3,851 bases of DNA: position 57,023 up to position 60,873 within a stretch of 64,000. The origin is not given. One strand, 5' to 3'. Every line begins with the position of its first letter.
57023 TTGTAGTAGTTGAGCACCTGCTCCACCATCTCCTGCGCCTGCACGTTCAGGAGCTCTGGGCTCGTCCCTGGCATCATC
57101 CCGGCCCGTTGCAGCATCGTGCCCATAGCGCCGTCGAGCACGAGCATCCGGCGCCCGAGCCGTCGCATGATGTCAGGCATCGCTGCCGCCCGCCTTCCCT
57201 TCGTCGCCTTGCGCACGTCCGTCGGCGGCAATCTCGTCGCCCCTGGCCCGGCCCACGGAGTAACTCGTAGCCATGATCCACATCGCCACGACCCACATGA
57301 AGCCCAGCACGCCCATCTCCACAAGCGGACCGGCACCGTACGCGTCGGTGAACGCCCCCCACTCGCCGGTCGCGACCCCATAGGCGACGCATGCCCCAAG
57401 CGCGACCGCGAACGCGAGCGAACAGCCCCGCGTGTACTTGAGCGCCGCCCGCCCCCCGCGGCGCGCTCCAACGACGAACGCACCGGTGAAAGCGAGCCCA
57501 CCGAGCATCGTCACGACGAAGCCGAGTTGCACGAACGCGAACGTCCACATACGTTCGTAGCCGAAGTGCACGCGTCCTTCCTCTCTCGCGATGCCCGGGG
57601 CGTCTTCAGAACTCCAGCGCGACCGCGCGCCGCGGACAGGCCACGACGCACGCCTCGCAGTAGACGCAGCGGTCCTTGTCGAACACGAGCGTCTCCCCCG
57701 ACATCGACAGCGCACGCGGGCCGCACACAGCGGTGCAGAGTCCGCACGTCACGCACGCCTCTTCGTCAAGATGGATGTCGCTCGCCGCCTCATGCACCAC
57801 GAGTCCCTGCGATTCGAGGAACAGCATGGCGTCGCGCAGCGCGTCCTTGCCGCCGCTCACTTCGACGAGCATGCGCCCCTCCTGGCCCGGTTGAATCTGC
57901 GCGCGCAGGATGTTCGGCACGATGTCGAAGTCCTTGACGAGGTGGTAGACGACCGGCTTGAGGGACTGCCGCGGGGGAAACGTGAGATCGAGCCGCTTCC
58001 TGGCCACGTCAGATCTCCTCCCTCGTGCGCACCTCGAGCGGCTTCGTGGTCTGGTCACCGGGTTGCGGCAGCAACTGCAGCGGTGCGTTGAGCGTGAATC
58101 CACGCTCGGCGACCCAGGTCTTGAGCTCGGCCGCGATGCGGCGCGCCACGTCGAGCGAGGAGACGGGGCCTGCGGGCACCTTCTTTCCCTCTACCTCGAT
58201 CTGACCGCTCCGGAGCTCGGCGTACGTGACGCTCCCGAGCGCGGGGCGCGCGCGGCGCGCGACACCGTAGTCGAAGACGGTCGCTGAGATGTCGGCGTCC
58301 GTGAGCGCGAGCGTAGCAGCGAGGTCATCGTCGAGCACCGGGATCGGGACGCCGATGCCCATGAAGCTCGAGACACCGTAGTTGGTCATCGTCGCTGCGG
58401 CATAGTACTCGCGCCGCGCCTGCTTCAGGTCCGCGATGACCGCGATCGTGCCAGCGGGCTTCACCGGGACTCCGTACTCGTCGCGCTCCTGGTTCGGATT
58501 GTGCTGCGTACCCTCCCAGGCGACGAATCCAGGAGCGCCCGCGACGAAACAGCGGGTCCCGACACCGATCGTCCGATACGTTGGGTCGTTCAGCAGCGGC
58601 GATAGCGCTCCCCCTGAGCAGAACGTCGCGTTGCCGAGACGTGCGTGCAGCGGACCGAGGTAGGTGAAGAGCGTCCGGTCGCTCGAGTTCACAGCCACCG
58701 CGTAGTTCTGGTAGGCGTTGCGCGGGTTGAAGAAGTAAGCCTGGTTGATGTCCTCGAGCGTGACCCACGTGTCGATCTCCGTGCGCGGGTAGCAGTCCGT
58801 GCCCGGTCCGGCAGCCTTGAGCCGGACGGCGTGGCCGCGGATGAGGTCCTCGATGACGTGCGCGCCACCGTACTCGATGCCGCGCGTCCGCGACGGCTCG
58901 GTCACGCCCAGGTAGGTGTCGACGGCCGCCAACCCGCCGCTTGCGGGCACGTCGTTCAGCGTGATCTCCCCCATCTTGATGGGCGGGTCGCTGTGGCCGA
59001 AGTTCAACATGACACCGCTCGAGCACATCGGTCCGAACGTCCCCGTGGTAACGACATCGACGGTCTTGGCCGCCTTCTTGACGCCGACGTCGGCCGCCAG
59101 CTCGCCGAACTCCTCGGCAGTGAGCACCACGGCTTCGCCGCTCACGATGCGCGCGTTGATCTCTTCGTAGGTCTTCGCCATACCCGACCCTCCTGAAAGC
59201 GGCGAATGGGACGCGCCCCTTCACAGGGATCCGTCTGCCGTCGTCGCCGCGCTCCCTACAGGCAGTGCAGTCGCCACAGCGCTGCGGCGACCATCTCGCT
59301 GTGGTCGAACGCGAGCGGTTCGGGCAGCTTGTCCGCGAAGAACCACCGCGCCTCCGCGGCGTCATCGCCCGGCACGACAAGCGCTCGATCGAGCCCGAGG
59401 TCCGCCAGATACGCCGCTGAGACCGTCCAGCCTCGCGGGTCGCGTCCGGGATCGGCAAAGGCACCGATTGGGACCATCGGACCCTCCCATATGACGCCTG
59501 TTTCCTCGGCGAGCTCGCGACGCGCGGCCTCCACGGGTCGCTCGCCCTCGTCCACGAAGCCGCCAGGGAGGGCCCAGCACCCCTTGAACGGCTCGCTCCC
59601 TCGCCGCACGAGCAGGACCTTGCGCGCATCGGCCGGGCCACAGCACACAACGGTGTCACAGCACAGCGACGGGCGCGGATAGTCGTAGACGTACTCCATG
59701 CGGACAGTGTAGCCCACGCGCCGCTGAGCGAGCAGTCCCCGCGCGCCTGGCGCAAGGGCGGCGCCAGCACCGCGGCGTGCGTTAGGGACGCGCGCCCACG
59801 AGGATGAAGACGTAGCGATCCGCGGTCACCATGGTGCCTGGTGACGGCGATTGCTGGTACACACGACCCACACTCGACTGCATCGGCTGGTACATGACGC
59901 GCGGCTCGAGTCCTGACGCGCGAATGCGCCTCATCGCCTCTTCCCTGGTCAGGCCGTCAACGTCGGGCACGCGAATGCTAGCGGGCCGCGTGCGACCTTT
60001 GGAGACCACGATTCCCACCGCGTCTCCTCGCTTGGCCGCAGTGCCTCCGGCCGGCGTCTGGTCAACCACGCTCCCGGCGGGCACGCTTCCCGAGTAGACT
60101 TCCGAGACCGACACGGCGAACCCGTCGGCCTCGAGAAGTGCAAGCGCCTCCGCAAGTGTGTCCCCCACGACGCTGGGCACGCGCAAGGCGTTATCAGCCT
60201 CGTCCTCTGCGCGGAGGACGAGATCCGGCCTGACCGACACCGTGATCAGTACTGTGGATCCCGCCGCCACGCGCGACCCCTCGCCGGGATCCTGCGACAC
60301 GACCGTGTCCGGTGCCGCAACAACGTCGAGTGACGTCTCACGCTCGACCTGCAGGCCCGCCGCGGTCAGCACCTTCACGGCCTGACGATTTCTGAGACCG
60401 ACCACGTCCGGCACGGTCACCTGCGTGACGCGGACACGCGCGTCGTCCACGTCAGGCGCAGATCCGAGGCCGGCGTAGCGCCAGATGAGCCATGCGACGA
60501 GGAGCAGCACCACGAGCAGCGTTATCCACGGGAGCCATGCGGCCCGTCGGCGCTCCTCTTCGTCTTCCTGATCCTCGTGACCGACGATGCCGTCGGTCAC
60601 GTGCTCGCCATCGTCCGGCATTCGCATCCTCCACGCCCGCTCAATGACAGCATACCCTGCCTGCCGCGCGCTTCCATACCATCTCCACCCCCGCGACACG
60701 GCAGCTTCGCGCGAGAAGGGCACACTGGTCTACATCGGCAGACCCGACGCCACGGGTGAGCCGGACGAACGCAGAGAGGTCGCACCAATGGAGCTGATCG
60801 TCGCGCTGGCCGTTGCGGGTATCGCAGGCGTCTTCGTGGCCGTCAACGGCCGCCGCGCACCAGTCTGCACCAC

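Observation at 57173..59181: Aspartate-semialdehyde/sulfide-type homocysteine biosynthesis genes (COG1900 plus NIL-ferredoxin) at the head of a methionine operon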

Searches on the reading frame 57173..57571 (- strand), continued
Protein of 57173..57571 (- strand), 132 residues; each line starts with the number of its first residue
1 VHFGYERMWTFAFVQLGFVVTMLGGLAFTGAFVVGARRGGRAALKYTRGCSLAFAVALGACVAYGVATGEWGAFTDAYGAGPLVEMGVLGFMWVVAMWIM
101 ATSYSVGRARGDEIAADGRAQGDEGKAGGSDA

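Call 71: list_cluster_members(proteins=[P0005, P0007, P0011, P0013, P0014, P0016, P0017, P0026, P0029, P0020])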
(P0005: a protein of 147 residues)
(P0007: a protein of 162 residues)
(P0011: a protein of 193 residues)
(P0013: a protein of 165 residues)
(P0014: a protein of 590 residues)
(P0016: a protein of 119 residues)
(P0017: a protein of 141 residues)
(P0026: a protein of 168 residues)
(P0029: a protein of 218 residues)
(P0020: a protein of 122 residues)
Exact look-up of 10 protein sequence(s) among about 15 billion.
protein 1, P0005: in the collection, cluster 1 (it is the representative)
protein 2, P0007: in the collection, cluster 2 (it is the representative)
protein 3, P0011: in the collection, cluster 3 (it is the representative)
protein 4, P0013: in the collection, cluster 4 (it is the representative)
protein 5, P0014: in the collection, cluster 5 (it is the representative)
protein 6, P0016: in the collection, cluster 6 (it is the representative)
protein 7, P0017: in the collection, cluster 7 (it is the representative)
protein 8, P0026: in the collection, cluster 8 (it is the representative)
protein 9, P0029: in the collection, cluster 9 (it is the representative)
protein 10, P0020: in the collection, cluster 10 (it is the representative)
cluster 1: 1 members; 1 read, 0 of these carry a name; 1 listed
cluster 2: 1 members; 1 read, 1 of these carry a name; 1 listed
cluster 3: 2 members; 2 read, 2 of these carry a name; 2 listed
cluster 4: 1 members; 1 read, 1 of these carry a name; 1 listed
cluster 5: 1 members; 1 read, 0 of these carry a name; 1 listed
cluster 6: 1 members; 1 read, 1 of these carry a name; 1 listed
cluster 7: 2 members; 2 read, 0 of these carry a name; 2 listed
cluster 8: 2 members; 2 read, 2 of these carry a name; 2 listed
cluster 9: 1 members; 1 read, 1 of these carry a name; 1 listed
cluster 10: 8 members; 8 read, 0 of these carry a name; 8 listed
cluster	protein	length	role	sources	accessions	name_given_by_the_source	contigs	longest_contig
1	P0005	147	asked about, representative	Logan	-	-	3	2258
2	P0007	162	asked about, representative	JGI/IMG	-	Zn-dependent protease with chaperone function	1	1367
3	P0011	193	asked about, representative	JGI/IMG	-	hypothetical protein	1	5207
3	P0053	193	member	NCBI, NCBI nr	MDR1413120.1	MAG: hypothetical protein LBJ07_04245 [Actinomycetes bacterium] | hypothetical protein [Actinomycetes bacterium]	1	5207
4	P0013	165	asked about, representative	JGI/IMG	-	uncharacterized membrane protein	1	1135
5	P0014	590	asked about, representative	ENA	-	-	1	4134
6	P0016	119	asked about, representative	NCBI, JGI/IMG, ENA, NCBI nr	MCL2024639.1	MAG: hypothetical protein FWG78_02520 [Coriobacteriia bacterium] | hypothetical protein [Coriobacteriia bacterium]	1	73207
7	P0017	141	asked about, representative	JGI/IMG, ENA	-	-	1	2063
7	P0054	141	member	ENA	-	-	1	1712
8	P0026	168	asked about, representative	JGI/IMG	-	hypothetical protein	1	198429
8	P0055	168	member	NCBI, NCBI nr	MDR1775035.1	MAG: hypothetical protein LBS17_01020 [Actinomycetes bacterium] | hypothetical protein [Actinomycetes bacterium]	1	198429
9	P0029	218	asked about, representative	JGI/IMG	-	hypothetical protein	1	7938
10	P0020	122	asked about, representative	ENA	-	-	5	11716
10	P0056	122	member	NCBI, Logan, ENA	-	-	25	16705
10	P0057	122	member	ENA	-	-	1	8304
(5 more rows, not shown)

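Call 72: search_solved_structures(query=A2, max_evalue=10)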
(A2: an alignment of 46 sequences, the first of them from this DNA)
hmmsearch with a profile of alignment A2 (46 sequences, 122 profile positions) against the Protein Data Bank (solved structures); distinct sequences matched with E-value up to 10: 5.
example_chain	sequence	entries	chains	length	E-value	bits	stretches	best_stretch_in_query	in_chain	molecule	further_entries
9z6n_A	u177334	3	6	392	0.056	16.5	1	18-70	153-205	Magnesium transporter NIPA2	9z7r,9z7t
9z7s_B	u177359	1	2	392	0.056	16.5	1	18-70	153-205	Magnesium transporter NIPA2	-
6w6l_7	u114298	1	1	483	1.3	12.1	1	21-49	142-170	Coiled-coil domain-containing protein 47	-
7tm3_4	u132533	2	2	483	1.5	11.9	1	21-49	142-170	Coiled-coil domain containing 47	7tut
6cfw_A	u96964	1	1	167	4.7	10.3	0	30-71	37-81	Monovalent cation/H+ antiporter subunit E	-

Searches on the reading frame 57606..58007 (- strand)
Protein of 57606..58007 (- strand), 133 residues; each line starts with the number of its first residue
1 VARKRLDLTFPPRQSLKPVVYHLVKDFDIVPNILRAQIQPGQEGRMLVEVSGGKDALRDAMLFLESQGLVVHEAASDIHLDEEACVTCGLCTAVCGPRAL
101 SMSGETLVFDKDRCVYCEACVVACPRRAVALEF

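Call 4: search_protein_families(library=pfam, proteins=[window:57606-58007:-], max_evalue=0.01)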
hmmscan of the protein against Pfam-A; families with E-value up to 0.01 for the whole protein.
window:57606-58007:- (133 aa): 13 families
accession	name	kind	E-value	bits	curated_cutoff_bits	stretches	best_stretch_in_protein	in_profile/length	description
PF09383.16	NIL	-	2.4e-15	56.6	24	1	4-72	1-72/73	NIL domain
PF00037.32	Fer4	-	2e-11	43.6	21.1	2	108-128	2-22/24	4Fe-4S binding domain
PF12838.12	Fer4_7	-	9.4e-09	36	27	1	85-127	2-51/52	4Fe-4S dicluster domain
PF12837.12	Fer4_6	-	4.4e-08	33.2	25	2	108-128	3-23/24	4Fe-4S binding domain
PF13237.11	Fer4_10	-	8.8e-08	32.4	25.5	2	79-125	3-53/53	4Fe-4S dicluster domain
PF14697.11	Fer4_21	-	1.2e-07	32.1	35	2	80-128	3-56/59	4Fe-4S dicluster domain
PF12797.12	Fer4_2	-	2e-07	31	24.5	2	108-125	4-21/22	4Fe-4S binding domain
PF13187.11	Fer4_9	-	3.6e-06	27.3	27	1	84-128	1-51/52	4Fe-4S dicluster domain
PF13183.11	Fer4_8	-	1.9e-05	25.5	27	0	83-95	3-15/68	4Fe-4S dicluster domain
PF13534.11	Fer4_17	-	0.0002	22.3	22.2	0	83-95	44-56/61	4Fe-4S dicluster domain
PF13459.11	Fer4_15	-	0.00028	22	22.4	0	108-126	2-20/66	4Fe-4S single cluster domain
PF13484.11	Fer4_16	-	0.00093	20.4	30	0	85-115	2-30/66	4Fe-4S double cluster binding domain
PF12800.12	Fer4_4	-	0.0016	19.1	24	0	112-126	2-16/17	4Fe-4S binding domain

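Call 5: search_protein_families(library=ncbifam, proteins=[window:57606-58007:-], max_evalue=0.01)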
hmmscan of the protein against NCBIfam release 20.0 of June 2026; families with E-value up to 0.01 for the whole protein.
window:57606-58007:- (133 aa): 71 families (the best 25 are shown)
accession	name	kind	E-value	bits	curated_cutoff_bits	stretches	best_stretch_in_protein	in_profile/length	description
NF038196.1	ferrodoxin_EFR1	subfamily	5.4e-13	49.5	75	1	72-130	174-230/242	EFR1 family ferrodoxin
NF043039.1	HgcAB_like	equivalog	1.2e-10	41.5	285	1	71-129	288-349/350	HgcAB-like fusion protein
NF040864.1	HgcB_ferredoxin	equivalog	1e-09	38.1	99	1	76-131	7-63/93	mercury methylation ferredoxin HgcB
TIGR03294.1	FrhG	equivalog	1.2e-09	38.2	245.5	1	81-128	172-219/228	coenzyme F420 hydrogenase subunit gamma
NF043069.1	T4HPD_activ_SAM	equivalog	1.9e-09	37.3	425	1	73-128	41-96/299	trans-4-hydroxy-L-proline dehydratase activase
NF058577.1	FdxA_fam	equivalog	3.5e-09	36.7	65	1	82-128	6-52/52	4Fe-4S ferredoxin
NF045874.1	Vhu_polyferre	exception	7.4e-09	34.8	600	1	82-129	127-174/381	F420-non-reducing hydrogenase associated-polyferredoxin VhuB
NF040770.1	hetero_SS_HdrA2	exception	8.6e-09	34.1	1100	1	53-131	549-625/777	CoB-CoM heterodisulfide reductase HdrA2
TIGR04041.1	activase_YjjW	hypoth_equivalog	3.8e-08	33.1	250.2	1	83-128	41-86/276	YjjW family glycine radical enzyme activase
NF005506.0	PRK07118.1-5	equivalog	5.3e-08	32.6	388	1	82-130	140-188/279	Fe-S cluster domain-containing protein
NF042909.1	FMH_DH_FwdF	exception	5.3e-08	32.3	375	1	77-129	132-195/336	tungsten-dependent formylmethanofuran dehydrogenase subunit FwdF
NF005504.0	PRK07118.1-3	equivalog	4.8e-07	29.4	437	1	84-129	141-188/293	Fe-S cluster domain-containing protein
NF040684.1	PorD_Arch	equivalog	5.8e-07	29.5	120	1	108-131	28-51/85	pyruvate synthase subunit PorD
TIGR02179.1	PorD_KorD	subfamily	9e-07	28.9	60.05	1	72-105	44-77/78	2-oxoacid:acceptor oxidoreductase, delta subunit, pyruvate/2-ketoisovalerate family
NF045763.1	PhenlGlyoxDHPadF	equivalog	2e-06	27.9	150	0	108-129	27-48/78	NADH-dependent phenylglyoxylate dehydrogenase subunit delta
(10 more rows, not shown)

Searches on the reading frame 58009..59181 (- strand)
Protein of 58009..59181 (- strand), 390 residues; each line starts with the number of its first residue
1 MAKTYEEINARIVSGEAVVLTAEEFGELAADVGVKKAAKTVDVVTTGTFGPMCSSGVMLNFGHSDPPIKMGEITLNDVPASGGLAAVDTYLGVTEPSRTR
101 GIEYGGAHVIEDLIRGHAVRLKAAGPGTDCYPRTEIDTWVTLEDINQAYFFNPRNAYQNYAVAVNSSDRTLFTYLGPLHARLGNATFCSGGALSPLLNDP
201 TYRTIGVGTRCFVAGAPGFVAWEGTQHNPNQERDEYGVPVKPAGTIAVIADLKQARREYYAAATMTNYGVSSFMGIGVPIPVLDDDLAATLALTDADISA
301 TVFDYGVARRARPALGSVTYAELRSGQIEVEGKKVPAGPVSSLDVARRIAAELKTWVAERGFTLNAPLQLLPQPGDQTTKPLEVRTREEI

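Call 4: search_protein_families(library=pfam, proteins=[window:58009-59181:-], max_evalue=0.01)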
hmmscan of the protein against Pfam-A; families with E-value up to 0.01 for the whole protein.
window:58009-59181:- (390 aa): 1 family
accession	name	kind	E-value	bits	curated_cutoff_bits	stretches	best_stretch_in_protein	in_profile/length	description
PF01837.22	HcyBio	-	8.7e-142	472.6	26.2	1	17-364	1-349/349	Homocysteine biosynthesis enzyme, sulfur-incorporation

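Call 5: search_protein_families(library=ncbifam, proteins=[window:58009-59181:-], max_evalue=0.01)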
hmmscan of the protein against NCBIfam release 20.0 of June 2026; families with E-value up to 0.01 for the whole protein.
window:58009-59181:- (390 aa): 1 family
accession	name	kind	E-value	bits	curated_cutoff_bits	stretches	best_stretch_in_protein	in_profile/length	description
TIGR03287.1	methan_mark_16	hypoth_equivalog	6.9e-36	123.5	363.95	1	19-324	1-290/391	methanogenesis marker 16 metalloprotein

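Call 8: find_encoding_contigs(protein=window:58009-59181:-, flank=10000, max_places=6)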
Protein window:58009-59181:- (390 aa): 3 contigs read that carry it; 3 places shown.
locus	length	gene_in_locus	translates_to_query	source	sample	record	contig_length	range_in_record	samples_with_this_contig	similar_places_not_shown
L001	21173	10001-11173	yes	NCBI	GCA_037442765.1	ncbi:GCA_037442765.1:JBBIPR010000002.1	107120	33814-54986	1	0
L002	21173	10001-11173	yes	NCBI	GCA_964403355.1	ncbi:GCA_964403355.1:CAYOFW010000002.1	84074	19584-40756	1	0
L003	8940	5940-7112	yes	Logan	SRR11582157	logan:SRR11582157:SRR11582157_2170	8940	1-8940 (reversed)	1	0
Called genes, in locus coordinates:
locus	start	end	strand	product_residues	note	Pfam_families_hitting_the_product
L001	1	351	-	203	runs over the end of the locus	PF03358:FMN_red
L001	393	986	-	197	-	PF03551:PadR, PF10400:Vir_act_alpha_C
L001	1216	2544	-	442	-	PF03951:Gln-synt_N, PF00120:Gln-synt_C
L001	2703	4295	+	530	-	PF01645:Glu_synthase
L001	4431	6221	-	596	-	PF00664:ABC_membrane, PF00005:ABC_tran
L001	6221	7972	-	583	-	PF00664:ABC_membrane, PF00005:ABC_tran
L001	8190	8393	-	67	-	PF09851:SHOCT (weak)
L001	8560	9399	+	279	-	PF03793:PASTA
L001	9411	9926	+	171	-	PF00293:NUDIX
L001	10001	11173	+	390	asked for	PF01837:HcyBio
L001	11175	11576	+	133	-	PF09383:NIL, PF13183:Fer4_8 (faint), PF13187:Fer4_9 (faint), PF12797:Fer4_2 (faint), PF13237:Fer4_10 (weak), PF14697:Fer4_21 (weak), PF12838:Fer4_7 (weak), PF00037:Fer4 (weak), +1 more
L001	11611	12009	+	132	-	-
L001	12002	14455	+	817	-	PF02574:S-methyl_trans, PF00809:Pterin_bind, PF02607:B12-binding_2, PF02310:B12-binding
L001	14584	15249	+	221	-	PF12225:DUF5981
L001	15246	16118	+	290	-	PF02219:MTHFR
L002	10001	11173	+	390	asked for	PF01837:HcyBio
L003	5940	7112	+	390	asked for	PF01837:HcyBio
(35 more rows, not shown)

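Call 32: find_related_loci(query=window:58009-59181:-, collection=genome_contigs, flank=7000)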
Query window:58009-59181:- (390 aa) in genome_contigs; peptide patterns used: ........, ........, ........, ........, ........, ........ (x = any residue, [..] = any of these).
347 stretches matched a pattern; 259 encode a relative of the query (tblastn E <= 1e-3); the best 80 are kept; 80 distinct loci.
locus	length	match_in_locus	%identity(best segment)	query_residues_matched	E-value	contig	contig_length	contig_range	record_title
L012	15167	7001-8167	82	1-390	0e+0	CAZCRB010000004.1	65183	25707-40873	MAG TPA_asm: uncultured Eubacteriales bacterium isolate binchicken_co104_79 genome assembly, contig: NODE_362_length_651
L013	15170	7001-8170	84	1-390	0e+0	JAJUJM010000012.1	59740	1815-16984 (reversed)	MAG: Actinomycetota bacterium isolate bin117 k141_143026_length_59740_cov_46.9491, whole genome shotgun sequence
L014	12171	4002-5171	80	1-390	0e+0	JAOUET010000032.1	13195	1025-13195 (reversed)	MAG: Coriobacteriia bacterium isolate 4_1_July_SF_Bin14 4_1_July_SF_Bin14_scaffold_2161_c1, whole genome shotgun sequenc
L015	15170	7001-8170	81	1-390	0e+0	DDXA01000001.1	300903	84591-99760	MAG TPA_asm: Actinobacteria bacterium UBA2272 UBA2272_contig_281, whole genome shotgun sequence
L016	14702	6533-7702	81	1-390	0e+0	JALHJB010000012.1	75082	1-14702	MAG: Actinomycetes bacterium isolate 7-NCT_026 scaffold_123, whole genome shotgun sequence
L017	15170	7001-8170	78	1-390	0e+0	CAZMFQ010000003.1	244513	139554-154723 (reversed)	MAG TPA_asm: uncultured Eubacteriales bacterium isolate binchicken_co269_74 genome assembly, contig: NODE_38_length_2445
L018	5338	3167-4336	79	1-390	0e+0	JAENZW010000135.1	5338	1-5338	MAG: Actinomycetota bacterium isolate BM5_bin.17 BM5_bin17_NODE_2303_length_5338_cov_8.744463, whole genome shotgun sequ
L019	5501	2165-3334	82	1-390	0e+0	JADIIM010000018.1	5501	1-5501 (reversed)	MAG: Aeromicrobium sp. isolate bin3 3444, whole genome shotgun sequence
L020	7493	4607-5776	78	1-390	0e+0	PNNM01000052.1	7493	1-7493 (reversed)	MAG: Coriobacteriaceae bacterium isolate SW.3.84 SW_1007061_7493, whole genome shotgun sequence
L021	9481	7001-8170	79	1-390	0e+0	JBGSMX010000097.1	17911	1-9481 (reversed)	MAG: Coriobacteriia bacterium isolate JTS-AC241 k141_3486327, whole genome shotgun sequence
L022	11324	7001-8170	79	1-390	0e+0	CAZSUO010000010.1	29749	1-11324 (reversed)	MAG TPA_asm: uncultured Coriobacteriaceae bacterium isolate SRP263991_co7_90 genome assembly, contig: NODE_2089_length_2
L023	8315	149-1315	79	2-390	0e+0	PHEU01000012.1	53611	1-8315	MAG: Actinobacteria bacterium HGW-Actinobacteria-6 08E140C01_scaffold_495, whole genome shotgun sequence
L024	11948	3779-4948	81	1-390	0e+0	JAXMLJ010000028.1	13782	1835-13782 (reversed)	MAG: Coriobacteriia bacterium isolate L4_metabat.bin.19_sub k141_28697, whole genome shotgun sequence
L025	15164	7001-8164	79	1-388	0e+0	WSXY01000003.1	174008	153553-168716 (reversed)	MAG: Actinobacteria bacterium isolate X3_MetaBAT.18 scaffold_36, whole genome shotgun sequence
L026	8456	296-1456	79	2-388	0e+0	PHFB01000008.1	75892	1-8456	MAG: Actinobacteria bacterium HGW-Actinobacteria-1 bjp_ig2102_scaffold_299, whole genome shotgun sequence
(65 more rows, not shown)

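Call 61: search_solved_structures(query=window:58009-59181:-, max_evalue=0.01, show_alignments=1)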
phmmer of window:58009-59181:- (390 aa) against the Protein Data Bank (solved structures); distinct sequences matched with E-value up to 0.01: 0.

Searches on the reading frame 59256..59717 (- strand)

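Call 4: search_protein_families(library=pfam, proteins=[window:59256-59717:-], max_evalue=0.01)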
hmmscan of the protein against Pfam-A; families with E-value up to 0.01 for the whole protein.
window:59256-59717:- (153 aa): 2 families
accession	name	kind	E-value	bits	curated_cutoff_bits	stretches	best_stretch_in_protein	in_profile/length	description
PF00293.34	NUDIX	-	5.5e-21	75.4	21.1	1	23-144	6-132/134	NUDIX domain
PF22327.2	Nudt16-like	-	0.004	17.5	27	1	44-75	31-63/161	U8 snoRNA-decapping enzyme-like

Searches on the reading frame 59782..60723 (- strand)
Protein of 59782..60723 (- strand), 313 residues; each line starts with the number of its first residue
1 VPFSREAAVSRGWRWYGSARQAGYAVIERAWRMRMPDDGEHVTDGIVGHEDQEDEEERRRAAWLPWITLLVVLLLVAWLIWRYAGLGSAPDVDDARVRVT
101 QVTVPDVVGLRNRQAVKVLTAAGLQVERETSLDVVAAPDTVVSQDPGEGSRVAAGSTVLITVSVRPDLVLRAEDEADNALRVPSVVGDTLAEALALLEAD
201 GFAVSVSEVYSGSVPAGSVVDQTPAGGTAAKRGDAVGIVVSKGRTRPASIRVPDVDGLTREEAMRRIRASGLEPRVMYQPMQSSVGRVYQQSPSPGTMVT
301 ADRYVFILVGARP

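Call 4: search_protein_families(library=pfam, proteins=[window:59782-60723:-], max_evalue=0.01)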
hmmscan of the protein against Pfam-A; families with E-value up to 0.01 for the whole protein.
window:59782-60723:- (313 aa): 1 family
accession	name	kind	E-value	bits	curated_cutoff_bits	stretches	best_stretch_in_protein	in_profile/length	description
PF03793.24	PASTA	-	1.6e-42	143.7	23.2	3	181-242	2-64/64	PASTA domain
